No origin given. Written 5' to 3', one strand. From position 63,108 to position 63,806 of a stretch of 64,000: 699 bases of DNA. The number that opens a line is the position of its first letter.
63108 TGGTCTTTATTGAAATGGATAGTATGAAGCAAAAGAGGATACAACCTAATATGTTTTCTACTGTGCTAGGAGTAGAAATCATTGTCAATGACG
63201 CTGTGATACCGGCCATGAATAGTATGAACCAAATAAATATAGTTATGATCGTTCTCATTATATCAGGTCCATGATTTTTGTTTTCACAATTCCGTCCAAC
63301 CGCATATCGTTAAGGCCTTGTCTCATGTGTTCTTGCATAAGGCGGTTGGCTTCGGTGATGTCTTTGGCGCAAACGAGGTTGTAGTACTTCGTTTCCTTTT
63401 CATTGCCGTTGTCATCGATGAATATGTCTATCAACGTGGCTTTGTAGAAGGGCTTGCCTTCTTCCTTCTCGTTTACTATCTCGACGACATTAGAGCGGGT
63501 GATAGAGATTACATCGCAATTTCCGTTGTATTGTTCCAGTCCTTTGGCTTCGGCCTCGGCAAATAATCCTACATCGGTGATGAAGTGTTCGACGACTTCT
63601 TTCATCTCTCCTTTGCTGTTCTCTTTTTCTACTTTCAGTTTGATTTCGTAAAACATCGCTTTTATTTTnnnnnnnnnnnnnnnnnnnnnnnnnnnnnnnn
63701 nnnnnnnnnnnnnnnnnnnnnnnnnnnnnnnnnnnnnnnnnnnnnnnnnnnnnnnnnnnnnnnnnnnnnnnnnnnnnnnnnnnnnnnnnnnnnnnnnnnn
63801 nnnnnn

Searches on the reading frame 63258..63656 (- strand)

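Call 66: search_protein_families(library=pfam, proteins=[window:63258-63656:-], max_evalue=0.001)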
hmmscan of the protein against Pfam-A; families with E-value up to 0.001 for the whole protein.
window:63258-63656:- (132 aa): 1 family
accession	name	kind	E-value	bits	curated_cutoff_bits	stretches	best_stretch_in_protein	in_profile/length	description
PF14902.11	DUF4494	-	1.6e-21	77.1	27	1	2-131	1-136/139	Domain of unknown function (DUF4494)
